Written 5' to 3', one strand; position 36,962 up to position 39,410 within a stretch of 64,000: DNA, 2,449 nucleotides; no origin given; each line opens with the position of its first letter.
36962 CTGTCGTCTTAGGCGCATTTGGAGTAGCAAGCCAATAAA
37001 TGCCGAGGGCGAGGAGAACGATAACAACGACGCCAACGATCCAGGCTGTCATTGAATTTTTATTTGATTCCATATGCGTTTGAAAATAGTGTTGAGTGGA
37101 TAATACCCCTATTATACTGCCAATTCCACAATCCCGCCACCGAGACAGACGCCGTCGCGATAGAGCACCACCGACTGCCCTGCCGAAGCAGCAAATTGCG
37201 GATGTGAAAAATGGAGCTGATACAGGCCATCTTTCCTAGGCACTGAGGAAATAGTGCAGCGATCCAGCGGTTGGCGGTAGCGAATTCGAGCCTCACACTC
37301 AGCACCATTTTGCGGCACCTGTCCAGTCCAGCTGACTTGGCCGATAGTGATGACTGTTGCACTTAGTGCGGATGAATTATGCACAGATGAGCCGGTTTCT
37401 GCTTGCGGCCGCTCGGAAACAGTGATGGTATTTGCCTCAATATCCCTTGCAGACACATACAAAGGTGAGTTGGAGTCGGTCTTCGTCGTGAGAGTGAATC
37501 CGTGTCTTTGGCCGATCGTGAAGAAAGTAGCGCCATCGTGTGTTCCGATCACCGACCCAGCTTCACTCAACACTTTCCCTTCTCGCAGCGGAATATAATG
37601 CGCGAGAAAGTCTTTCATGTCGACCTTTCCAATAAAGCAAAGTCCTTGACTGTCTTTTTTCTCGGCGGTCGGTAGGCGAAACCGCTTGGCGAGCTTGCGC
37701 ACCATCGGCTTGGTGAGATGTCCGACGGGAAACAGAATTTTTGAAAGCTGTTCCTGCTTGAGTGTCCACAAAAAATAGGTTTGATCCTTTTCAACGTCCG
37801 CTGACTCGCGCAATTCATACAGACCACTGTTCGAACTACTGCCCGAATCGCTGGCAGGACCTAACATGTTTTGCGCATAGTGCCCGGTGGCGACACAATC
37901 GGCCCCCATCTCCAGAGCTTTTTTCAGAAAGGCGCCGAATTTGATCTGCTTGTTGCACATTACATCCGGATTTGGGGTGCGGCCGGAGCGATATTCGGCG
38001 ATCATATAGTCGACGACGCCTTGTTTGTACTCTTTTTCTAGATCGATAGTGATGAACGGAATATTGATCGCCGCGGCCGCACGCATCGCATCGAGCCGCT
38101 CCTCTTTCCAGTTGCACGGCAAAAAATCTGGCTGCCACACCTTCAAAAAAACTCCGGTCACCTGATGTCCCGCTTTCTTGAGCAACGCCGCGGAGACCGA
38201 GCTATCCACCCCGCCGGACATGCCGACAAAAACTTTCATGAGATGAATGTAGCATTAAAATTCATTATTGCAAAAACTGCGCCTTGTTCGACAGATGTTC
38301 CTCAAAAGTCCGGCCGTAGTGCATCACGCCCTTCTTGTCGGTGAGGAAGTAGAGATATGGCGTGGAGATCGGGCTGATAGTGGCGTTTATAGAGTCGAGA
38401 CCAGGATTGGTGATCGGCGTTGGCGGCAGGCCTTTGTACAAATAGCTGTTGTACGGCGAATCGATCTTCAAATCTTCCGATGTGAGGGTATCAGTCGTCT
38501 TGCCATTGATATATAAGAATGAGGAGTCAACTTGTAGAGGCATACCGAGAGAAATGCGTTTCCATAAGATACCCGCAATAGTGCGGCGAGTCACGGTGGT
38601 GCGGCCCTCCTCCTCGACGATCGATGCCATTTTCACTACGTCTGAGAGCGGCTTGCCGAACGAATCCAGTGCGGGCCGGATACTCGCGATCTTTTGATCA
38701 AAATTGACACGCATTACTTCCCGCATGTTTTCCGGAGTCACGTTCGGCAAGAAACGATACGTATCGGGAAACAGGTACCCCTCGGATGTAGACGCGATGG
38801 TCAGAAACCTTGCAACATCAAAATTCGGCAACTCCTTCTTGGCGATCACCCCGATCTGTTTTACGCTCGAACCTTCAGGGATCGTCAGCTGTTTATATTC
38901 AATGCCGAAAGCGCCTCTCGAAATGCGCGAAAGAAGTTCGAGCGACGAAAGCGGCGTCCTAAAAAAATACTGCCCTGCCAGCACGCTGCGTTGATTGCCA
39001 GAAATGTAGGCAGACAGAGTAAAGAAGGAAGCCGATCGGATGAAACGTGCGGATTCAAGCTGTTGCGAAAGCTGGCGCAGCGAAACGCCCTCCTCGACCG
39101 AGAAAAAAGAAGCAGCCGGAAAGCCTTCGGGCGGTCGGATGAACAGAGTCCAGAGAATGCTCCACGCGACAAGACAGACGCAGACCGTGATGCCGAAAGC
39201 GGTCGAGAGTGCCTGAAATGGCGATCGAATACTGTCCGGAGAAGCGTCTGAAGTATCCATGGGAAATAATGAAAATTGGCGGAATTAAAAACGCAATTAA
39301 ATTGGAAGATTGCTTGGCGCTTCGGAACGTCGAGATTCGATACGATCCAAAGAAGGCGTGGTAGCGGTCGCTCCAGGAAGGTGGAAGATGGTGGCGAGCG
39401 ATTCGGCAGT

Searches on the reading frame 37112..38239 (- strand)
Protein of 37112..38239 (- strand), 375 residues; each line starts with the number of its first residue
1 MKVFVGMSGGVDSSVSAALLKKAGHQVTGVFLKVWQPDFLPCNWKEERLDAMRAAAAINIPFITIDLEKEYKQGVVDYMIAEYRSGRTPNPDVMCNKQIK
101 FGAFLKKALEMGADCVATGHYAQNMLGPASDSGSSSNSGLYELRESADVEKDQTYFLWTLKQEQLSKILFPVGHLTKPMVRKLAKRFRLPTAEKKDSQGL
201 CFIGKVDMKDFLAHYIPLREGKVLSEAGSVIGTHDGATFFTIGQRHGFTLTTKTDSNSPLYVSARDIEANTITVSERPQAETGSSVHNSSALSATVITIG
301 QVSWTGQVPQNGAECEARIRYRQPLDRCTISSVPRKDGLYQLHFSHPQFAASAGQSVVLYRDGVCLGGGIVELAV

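Call 50: search_protein_families(library=pfam, proteins=[window:37112-38239:-], max_evalue=0.001)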
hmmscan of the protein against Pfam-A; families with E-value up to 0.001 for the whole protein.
window:37112-38239:- (375 aa): 5 families
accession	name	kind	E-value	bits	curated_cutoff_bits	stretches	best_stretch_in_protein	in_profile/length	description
PF03054.22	tRNA_Me_trans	-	8.4e-75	251.3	20.6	1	1-205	1-202/202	tRNA methyl transferase HUP domain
PF20259.3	tRNA_Me_trans_M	-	1.9e-18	66.2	27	1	209-275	1-65/66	tRNA methyl transferase PRC-barrel domain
PF20258.4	tRNA_Me_trans_C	-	1.8e-16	60.7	20.6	1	297-371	4-77/77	Aminomethyltransferase beta-barrel domain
PF02540.23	NAD_synthase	-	1.2e-06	28.3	21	1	2-72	20-86/242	NAD synthase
PF24167.1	DUF7411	-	0.00038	20.5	28.7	1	1-81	1-72/194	Family of unknown function (DUF7411)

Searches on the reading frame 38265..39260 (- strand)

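Call 50: search_protein_families(library=pfam, proteins=[window:38265-39260:-], max_evalue=0.001)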
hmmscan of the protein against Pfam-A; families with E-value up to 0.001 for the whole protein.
window:38265-39260:- (331 aa): 1 family
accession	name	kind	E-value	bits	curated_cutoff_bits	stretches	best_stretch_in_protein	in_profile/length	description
PF02618.21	YceG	-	6.9e-67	226.2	32.4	1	53-327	1-274/275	YceG-like family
